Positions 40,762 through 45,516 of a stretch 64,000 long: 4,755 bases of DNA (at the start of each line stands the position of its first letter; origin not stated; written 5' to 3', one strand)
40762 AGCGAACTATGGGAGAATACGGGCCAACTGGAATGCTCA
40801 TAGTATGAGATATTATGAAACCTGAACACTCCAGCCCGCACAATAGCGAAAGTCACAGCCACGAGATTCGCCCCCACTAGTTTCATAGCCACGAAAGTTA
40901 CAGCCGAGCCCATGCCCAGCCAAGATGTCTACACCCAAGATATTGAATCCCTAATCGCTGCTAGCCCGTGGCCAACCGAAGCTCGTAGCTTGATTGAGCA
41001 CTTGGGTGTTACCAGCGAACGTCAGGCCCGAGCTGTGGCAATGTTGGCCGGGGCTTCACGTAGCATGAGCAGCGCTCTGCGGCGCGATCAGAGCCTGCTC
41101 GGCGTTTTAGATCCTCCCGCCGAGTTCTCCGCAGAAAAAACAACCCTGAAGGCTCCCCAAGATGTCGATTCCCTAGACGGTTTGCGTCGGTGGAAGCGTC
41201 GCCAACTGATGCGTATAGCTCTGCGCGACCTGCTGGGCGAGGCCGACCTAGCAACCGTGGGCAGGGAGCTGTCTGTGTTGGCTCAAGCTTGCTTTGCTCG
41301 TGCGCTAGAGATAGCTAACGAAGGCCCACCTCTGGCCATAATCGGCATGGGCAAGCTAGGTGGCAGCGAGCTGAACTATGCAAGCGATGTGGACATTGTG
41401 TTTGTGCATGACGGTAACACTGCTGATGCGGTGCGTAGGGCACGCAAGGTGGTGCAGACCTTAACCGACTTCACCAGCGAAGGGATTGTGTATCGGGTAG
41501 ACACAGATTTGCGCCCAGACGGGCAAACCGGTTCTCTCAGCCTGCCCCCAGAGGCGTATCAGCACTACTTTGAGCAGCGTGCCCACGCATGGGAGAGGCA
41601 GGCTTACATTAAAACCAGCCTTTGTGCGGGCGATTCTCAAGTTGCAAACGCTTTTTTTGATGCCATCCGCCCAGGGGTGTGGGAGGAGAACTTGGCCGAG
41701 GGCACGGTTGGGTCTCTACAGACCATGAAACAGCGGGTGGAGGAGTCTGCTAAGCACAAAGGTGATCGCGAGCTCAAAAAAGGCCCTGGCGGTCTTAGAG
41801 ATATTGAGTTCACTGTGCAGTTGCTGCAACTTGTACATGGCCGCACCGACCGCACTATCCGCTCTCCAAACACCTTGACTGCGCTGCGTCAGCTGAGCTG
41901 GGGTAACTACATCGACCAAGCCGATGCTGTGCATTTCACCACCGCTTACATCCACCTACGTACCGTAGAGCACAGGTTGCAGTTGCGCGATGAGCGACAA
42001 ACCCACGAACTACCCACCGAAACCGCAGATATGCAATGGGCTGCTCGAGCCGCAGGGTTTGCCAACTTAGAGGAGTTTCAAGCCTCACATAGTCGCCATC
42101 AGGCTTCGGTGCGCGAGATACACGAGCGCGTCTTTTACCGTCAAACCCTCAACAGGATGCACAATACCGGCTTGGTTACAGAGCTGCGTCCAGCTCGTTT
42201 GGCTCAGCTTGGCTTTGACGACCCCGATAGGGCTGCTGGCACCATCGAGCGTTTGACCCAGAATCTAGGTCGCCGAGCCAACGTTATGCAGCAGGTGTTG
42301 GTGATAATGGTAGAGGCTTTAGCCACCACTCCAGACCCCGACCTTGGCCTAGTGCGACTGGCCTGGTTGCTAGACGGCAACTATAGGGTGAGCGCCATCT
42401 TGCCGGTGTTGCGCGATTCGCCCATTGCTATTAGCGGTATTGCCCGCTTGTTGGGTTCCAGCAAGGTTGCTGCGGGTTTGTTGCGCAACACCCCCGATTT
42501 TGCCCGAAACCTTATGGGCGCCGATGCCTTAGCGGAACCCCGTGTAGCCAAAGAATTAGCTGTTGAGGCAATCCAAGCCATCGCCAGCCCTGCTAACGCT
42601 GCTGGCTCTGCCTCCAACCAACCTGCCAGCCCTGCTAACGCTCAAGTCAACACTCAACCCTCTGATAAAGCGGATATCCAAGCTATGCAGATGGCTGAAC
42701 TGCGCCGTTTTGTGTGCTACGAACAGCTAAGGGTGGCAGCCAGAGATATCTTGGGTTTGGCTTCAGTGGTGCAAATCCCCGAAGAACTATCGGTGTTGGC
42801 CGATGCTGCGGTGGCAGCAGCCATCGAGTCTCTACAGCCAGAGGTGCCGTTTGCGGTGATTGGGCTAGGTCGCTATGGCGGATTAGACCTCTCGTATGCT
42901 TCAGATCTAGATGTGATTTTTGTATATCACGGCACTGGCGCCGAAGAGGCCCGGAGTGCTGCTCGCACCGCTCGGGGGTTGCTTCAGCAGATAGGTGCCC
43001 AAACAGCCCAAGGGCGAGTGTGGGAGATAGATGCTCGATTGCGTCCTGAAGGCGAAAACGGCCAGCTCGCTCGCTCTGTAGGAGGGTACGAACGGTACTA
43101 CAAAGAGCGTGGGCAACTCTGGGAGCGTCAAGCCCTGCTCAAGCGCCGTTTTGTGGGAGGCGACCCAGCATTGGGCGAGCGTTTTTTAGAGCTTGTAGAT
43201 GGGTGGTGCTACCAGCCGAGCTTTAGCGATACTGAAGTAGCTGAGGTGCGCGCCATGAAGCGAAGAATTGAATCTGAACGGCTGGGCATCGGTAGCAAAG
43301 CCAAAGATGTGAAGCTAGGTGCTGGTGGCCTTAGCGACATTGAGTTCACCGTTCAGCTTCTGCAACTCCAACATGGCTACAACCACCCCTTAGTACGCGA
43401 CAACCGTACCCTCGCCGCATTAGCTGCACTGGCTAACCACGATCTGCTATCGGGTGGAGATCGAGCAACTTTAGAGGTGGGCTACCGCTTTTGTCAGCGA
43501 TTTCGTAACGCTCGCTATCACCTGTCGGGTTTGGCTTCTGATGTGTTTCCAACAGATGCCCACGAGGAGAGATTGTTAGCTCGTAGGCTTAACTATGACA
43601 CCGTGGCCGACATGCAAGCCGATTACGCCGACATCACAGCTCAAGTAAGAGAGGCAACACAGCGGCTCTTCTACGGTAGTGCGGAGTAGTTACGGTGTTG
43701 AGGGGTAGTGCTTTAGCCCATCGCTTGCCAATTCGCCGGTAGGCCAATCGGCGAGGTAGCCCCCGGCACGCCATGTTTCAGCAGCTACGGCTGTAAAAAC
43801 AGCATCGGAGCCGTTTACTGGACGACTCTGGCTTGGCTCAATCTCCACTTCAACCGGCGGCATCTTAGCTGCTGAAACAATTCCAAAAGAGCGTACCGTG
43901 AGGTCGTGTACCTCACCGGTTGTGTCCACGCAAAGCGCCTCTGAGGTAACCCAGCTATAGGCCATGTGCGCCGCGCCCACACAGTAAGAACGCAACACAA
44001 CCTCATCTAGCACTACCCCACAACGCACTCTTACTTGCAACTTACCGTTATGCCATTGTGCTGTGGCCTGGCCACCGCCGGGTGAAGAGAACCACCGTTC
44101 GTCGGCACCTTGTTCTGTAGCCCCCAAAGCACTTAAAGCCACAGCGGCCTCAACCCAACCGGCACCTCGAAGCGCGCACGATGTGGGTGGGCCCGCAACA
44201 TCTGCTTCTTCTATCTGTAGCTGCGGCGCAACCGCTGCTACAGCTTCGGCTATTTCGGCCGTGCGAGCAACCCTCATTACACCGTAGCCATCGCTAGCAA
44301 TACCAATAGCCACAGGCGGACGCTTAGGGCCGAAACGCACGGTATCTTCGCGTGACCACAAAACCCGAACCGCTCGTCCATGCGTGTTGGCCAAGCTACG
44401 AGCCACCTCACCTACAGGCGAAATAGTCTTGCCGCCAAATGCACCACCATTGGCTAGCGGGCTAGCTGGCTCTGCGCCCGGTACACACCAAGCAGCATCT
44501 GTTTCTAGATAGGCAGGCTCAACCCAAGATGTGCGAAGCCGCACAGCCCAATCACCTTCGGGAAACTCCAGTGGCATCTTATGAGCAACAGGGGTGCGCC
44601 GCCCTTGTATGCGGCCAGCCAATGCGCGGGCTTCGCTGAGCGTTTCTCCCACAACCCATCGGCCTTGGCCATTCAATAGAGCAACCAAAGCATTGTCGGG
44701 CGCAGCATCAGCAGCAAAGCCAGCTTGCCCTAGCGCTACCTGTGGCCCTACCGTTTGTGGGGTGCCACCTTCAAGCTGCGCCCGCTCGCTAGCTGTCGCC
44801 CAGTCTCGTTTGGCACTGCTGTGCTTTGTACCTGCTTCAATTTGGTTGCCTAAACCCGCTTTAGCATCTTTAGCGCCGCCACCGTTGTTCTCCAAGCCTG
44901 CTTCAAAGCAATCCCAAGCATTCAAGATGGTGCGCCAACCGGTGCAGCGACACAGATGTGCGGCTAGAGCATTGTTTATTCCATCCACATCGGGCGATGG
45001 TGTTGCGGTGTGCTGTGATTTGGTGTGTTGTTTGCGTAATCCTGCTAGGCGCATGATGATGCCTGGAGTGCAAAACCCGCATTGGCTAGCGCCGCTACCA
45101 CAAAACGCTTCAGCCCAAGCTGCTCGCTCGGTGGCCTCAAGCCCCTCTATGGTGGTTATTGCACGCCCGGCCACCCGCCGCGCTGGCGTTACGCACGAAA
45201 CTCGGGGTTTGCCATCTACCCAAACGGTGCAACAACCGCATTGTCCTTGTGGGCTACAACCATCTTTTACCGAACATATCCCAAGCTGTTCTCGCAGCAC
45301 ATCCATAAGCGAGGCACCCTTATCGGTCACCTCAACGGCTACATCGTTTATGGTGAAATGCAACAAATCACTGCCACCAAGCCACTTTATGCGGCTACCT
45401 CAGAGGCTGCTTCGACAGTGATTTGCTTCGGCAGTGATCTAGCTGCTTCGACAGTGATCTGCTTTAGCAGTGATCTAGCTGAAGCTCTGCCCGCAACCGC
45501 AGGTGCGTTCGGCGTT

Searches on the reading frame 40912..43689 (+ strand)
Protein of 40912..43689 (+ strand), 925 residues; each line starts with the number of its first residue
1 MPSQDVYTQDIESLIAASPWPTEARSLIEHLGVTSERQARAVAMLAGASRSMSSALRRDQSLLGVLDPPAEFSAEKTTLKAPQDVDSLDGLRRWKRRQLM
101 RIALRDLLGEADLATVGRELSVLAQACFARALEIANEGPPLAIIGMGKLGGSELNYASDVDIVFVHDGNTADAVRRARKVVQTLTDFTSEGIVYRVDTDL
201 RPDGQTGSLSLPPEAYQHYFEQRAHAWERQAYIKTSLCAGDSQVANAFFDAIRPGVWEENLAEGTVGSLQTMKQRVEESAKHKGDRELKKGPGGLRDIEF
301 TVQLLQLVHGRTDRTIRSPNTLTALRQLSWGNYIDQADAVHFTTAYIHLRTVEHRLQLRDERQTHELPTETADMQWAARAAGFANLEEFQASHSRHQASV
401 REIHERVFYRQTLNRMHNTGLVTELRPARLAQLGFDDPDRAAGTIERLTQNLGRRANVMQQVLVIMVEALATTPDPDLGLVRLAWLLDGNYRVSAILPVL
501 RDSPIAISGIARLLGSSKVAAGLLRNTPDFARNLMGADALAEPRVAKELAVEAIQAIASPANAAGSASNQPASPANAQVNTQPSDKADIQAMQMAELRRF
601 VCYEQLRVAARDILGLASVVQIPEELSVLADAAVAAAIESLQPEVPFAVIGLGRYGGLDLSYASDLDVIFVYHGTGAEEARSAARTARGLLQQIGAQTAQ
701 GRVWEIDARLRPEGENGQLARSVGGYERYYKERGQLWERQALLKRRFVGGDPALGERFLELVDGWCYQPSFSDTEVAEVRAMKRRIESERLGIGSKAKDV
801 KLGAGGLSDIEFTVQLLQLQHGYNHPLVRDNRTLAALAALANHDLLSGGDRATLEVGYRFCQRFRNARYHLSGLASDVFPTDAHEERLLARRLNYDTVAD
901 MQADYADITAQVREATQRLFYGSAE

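Call 11: search_protein_families(library=ncbifam, proteins=[window:40912-43689:+], max_evalue=0.00001)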
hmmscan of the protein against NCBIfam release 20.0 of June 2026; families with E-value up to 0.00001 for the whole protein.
window:40912-43689:+ (925 aa): 5 families
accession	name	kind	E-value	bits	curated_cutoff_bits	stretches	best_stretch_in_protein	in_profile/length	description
NF010707.0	PRK14109.1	equivalog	4.3e-204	680.5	625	1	58-923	127-1008/1010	bifunctional [glutamine synthetase] adenylyltransferase/[glutamine synthetase]-adenylyl-L-tyrosine phosphorylase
NF008292.0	PRK11072.1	equivalog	1.1e-134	450.7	487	2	82-786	82-831/946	bifunctional [glutamate--ammonia ligase]-adenylyl-L-tyrosine phosphorylase/[glutamate--ammonia-ligase] adenylyltransferase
NF010706.0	PRK14108.1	equivalog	4.1e-107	359.1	724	2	75-547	103-613/986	bifunctional [glutamine synthetase] adenylyltransferase/[glutamine synthetase]-adenylyl-L-tyrosine phosphorylase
TIGR01693.1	UTase_glnD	equivalog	1e-09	37.2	519.4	0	618-816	13-193/850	[protein-PII] uridylyltransferase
NF002895.0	PRK03381.1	equivalog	1.4e-09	36.6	631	0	123-176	39-94/782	[protein-PII] uridylyltransferase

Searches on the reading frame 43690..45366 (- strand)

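Call 11: search_protein_families(library=ncbifam, proteins=[window:43690-45366:-], max_evalue=0.00001)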
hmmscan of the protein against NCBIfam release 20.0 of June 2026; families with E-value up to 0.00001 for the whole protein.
window:43690-45366:- (558 aa): 10 families
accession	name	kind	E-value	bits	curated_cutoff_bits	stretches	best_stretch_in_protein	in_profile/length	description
TIGR03311.1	Se_dep_XDH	equivalog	8.1e-42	143.3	830.45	1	4-176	3-166/848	selenium-dependent xanthine dehydrogenase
NF043084.2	XdhC_XDHase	equivalog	3.8e-34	117.4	217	1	2-151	3-146/151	xanthine dehydrogenase subunit XdhC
TIGR03193.1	4hydroxCoAred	equivalog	2.2e-31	108.8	257.8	1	14-150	15-143/148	4-hydroxybenzoyl-CoA reductase subunit gamma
TIGR02963.1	xanthine_xdhA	equivalog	6.8e-29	100.8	467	1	6-157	5-160/468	xanthine dehydrogenase small subunit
TIGR03198.1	pucE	equivalog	7e-29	100.2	254.3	1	2-150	4-144/151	xanthine dehydrogenase subunit E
NF007387.0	PRK09908.1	equivalog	3.5e-27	94.8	212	1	15-151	23-152/159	xanthine dehydrogenase iron sulfur-binding subunit XdhC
NF041020.1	glyceraldDH_gamma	equivalog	1.4e-26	93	290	1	17-150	29-154/164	glyceraldehyde dehydrogenase subunit gamma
NF045668.1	pterin_aldehy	equivalog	1.7e-26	92.6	1100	1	4-150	5-147/905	molybdopterin-dependent aldehyde oxidoreductase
NF008514.0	PRK11433.1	equivalog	4.5e-22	78.6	322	1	3-151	54-210/218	aldehyde dehydrogenase iron-sulfur subunit PaoA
TIGR02969.1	mam_aldehyde_ox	subfamily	2.1e-19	68.6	1912.3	1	13-154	16-160/1330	aldehyde oxidase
